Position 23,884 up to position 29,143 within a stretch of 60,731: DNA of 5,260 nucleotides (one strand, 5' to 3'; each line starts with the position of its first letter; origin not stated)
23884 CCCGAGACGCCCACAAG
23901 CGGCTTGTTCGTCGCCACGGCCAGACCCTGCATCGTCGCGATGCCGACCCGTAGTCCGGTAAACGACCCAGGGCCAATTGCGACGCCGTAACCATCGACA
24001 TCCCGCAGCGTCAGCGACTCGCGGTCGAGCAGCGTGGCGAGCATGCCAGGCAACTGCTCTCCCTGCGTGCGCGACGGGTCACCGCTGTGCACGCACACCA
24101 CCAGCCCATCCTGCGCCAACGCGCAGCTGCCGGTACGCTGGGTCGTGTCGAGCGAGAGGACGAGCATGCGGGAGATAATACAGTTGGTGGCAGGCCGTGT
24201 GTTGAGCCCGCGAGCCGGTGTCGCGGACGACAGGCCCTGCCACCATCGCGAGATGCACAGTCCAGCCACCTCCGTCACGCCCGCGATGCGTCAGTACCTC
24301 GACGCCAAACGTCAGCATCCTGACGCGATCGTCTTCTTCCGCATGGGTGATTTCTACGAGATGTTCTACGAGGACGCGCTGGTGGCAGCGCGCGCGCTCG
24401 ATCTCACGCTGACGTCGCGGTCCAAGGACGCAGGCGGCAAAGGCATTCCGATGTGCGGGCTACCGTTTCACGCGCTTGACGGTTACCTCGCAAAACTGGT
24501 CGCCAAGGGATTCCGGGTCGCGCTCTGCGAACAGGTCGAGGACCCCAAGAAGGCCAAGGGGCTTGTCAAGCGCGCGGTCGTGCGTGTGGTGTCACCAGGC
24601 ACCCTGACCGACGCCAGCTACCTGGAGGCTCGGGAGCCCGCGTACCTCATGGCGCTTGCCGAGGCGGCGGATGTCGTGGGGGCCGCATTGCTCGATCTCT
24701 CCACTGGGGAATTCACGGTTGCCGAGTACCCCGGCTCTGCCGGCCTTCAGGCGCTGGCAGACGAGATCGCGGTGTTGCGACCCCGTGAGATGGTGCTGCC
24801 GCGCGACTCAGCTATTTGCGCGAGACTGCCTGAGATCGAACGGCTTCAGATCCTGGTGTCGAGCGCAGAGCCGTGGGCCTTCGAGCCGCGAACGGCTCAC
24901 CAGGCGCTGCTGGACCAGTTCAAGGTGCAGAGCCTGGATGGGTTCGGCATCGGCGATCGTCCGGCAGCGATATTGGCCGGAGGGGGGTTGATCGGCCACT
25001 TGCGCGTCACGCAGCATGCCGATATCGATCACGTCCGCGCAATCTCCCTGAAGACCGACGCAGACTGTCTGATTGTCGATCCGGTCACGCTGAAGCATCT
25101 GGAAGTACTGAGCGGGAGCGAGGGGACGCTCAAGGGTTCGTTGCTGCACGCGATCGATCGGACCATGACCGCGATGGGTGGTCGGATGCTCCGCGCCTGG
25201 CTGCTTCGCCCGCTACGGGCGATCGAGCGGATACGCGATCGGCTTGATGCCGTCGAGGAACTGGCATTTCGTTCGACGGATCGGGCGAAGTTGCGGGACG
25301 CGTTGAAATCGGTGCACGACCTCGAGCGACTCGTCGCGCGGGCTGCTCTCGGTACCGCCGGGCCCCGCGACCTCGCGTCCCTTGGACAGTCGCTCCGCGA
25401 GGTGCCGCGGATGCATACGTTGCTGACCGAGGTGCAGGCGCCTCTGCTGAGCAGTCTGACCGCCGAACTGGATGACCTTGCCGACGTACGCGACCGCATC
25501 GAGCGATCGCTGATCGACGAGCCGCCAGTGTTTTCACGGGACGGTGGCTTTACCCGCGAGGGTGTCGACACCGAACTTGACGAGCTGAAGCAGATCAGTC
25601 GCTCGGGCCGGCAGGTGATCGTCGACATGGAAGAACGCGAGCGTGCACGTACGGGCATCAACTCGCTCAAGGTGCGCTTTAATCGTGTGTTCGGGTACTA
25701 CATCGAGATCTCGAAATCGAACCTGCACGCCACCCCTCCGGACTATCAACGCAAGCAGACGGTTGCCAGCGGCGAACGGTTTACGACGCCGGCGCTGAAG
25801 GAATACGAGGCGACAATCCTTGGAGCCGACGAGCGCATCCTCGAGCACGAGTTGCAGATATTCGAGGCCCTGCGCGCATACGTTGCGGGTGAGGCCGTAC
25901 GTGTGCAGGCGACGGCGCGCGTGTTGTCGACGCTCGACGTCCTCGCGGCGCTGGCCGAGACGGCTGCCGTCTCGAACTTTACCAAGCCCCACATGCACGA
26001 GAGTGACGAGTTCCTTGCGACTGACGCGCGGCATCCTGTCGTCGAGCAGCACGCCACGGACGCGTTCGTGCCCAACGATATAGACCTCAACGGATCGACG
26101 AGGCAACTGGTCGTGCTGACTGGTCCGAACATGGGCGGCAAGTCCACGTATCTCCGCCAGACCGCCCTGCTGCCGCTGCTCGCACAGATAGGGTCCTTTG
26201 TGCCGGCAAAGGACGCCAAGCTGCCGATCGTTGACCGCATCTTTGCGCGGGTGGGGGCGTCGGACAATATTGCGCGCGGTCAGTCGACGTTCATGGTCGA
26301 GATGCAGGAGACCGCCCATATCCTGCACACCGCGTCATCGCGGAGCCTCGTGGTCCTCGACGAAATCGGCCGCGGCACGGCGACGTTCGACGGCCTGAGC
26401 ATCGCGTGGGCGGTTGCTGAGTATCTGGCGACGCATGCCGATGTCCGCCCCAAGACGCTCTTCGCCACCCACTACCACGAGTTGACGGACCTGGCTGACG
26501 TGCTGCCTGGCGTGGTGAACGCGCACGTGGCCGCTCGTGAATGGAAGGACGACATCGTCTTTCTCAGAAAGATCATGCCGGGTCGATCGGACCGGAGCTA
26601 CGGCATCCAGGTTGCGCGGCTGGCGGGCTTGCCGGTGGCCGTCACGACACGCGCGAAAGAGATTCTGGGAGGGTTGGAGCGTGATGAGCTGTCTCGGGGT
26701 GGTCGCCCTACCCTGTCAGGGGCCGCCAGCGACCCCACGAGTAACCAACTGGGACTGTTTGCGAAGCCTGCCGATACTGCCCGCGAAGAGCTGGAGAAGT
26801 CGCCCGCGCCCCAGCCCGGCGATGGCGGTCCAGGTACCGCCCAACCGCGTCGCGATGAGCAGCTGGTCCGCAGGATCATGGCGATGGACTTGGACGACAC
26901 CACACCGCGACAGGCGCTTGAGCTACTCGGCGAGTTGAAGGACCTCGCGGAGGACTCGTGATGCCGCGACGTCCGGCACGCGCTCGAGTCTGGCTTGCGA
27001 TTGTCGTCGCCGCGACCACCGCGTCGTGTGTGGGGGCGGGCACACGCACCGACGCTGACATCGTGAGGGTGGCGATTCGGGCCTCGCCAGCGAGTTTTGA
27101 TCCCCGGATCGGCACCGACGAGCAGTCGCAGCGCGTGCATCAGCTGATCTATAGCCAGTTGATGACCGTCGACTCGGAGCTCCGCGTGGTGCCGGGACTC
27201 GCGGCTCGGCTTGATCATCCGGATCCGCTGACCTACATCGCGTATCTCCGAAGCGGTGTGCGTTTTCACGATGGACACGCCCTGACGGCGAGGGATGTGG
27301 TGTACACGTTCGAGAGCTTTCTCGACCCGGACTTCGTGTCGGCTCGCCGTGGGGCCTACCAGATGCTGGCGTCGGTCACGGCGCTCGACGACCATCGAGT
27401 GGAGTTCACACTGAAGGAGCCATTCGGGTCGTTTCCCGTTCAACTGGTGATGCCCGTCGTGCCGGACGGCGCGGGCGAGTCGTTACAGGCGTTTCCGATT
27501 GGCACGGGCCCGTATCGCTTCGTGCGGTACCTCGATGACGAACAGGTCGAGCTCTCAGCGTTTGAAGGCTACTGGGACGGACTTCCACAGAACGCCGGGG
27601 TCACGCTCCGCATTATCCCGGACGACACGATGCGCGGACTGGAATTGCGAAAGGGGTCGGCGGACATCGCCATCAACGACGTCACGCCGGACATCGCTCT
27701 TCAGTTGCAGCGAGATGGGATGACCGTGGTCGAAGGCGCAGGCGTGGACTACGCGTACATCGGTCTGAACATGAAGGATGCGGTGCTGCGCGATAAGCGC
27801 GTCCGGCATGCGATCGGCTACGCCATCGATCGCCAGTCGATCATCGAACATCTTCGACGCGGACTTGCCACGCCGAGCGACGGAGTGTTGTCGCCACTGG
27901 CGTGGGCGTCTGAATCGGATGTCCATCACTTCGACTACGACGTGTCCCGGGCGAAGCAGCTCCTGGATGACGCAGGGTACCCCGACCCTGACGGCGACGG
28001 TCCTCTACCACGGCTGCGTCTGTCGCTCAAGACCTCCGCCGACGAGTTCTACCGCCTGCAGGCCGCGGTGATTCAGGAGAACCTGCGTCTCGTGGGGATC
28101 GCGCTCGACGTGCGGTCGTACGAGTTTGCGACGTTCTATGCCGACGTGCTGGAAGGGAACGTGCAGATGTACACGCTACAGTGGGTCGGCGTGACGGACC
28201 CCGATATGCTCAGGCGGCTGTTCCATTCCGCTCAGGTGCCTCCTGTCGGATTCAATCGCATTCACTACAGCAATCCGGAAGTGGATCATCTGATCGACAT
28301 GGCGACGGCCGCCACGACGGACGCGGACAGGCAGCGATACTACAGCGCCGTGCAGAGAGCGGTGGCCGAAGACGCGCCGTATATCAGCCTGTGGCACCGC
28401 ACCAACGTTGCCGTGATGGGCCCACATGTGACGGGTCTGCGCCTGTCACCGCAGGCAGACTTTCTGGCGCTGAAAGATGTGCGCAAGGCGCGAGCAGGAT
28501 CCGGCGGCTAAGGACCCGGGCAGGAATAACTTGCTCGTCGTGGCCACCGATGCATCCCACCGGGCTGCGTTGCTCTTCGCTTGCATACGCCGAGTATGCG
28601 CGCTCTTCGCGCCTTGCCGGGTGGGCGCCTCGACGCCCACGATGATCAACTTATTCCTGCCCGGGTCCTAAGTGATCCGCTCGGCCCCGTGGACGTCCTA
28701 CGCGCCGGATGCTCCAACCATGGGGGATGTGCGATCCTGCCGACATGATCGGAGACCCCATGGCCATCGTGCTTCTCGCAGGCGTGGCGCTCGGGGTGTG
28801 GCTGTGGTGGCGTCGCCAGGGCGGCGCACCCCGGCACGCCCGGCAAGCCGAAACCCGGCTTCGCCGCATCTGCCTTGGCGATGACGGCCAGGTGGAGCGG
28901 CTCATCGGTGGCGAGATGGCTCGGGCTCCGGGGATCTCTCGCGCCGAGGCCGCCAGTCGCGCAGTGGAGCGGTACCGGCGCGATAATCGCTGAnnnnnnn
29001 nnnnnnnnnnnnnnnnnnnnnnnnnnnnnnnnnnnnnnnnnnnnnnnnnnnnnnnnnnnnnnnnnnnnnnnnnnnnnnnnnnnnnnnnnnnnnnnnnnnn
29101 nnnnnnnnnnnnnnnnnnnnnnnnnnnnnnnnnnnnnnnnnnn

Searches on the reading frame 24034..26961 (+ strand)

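Call 78: search_protein_families(library=pfam, proteins=[window:24034-26961:+], max_evalue=0.001)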
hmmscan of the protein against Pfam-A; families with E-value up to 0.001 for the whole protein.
window:24034-26961:+ (975 aa): 5 families
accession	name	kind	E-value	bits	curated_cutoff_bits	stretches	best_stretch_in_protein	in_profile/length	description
PF00488.27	MutS_V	-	3.1e-81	272.3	30.2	1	694-881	2-187/188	MutS domain V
PF05192.23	MutS_III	-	5.4e-49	167.6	34.1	1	352-641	2-194/194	MutS domain III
PF01624.25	MutS_I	-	2.5e-44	150.6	20.6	1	82-194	1-112/113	MutS domain I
PF05190.23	MutS_IV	-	1.8e-26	92.7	22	1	510-600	1-91/92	MutS family domain IV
PF05188.22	MutS_II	-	5.6e-20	72.5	25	1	204-334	2-132/133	MutS domain II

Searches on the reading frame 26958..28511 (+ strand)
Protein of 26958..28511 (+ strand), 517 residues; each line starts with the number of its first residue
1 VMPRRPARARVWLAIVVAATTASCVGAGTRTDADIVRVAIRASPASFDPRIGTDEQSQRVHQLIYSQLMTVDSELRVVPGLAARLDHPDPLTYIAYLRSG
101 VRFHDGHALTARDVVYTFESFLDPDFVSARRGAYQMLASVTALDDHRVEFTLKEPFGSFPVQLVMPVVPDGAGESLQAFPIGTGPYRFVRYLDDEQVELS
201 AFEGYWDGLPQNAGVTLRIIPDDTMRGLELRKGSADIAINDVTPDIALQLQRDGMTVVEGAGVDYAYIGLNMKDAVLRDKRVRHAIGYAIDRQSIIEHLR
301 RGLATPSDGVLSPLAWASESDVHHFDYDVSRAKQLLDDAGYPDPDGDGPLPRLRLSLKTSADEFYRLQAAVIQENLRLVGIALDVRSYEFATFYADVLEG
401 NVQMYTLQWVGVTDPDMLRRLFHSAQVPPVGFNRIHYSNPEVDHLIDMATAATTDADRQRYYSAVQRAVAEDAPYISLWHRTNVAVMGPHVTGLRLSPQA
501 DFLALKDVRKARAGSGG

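Call 78: search_protein_families(library=pfam, proteins=[window:26958-28511:+], max_evalue=0.001)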
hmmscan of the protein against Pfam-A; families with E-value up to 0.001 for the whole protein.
window:26958-28511:+ (517 aa): 1 family
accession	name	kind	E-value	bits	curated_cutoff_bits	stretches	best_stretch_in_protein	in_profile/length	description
PF00496.27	SBP_bac_5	-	1e-82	278.6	32.4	1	77-416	2-354/368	Bacterial extracellular solute-binding proteins, family 5 Middle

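Call 94: find_homologous_proteins(query=window:26958-28511:+, max_evalue=1e-100)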
Query window:26958-28511:+ (517 aa): 3687 proteins with E <= 1e-100 among 8000 candidates; the best 120 are listed.
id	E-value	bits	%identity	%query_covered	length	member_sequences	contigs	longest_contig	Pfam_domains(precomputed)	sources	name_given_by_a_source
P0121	0.0e+0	1035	89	100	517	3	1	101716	PF00496.28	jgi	jgi:peptide/nickel transport system substrate-binding protein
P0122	2.9e-293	991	87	94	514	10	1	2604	PF00496.28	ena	-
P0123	4.5e-290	981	84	99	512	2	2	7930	PF00496.28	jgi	jgi:peptide/nickel transport system substrate-binding protein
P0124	1.3e-282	956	83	97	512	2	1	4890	PF00496.28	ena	-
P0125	1.4e-282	956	83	98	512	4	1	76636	PF00496.28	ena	-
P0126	1.4e-280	949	81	99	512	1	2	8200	PF00496.28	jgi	jgi:peptide/nickel transport system substrate-binding protein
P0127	7.5e-279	944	83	97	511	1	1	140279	PF00496.28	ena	-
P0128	1.4e-278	943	81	98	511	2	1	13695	PF00496.28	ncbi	-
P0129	2.6e-278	942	80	98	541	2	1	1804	PF00496.28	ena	-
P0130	5.7e-277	937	81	98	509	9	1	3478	PF00496.28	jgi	-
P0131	1.3e-275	933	80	98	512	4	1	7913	PF00496.28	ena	-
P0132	2.3e-273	925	81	96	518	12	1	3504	PF00496.28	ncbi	-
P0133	4.7e-273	924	79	97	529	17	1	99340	PF00496.28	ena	-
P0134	1.8e-271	919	79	99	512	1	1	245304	PF00496.28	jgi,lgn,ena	-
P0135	2.5e-269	912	78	97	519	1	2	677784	PF00496.28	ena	-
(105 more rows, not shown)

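Call 95: find_encoding_contigs(protein=P0121, flank=1500, max_places=2)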
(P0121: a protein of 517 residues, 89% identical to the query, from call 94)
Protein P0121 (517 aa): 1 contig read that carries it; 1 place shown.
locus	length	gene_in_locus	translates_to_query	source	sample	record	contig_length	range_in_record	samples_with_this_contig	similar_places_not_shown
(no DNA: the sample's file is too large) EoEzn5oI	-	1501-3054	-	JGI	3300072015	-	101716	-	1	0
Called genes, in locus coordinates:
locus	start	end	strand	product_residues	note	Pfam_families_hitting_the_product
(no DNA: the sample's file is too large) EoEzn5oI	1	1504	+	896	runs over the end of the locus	PF01624:MutS_I, PF05188:MutS_II, PF05192:MutS_III, PF05190:MutS_IV, PF00488:MutS_V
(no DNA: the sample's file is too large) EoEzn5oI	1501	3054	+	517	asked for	PF00496:SBP_bac_5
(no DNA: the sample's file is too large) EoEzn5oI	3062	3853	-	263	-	PF13428:TPR_14 (faint), PF13432:TPR_16 (faint), PF07719:TPR_2 (faint), PF13424:TPR_12 (faint), PF13174:TPR_6 (faint), PF13181:TPR_8 (faint)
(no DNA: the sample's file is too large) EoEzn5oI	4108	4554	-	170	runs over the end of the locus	PF00156:Pribosyltran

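Call 96: find_encoding_contigs(protein=P0125, flank=1500, max_places=2)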
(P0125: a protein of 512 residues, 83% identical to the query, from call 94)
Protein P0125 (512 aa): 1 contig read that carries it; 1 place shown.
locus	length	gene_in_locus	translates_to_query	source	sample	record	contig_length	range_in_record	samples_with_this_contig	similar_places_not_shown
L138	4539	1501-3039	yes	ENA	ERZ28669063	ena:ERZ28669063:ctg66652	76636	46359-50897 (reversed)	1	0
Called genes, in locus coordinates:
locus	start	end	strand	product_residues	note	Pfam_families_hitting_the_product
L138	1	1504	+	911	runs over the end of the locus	PF01624:MutS_I, PF05188:MutS_II, PF05192:MutS_III, PF05190:MutS_IV, PF00488:MutS_V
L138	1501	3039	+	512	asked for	PF00496:SBP_bac_5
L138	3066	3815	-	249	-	PF13174:TPR_6 (faint), PF13424:TPR_12 (faint), PF13428:TPR_14 (faint), PF14559:TPR_19 (faint), PF13176:TPR_7 (faint), PF13432:TPR_16 (weak), PF07719:TPR_2 (faint), PF13181:TPR_8 (faint), +1 more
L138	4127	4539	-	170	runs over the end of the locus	PF00156:Pribosyltran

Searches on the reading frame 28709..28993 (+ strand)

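Call 99: search_protein_families(library=pfam, proteins=[window:28709-28993:+], max_evalue=0.1)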
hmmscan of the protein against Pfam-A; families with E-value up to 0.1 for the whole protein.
window:28709-28993:+ (94 aa): 2 families
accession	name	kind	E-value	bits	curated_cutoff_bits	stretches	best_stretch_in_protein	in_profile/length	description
PF14316.11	DUF4381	-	0.05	14.3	27.2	1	19-55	27-59/145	Domain of unknown function (DUF4381)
PF03929.21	PepSY_TM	-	0.082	13.1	28.8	1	17-47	140-172/295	PepSY-associated TM region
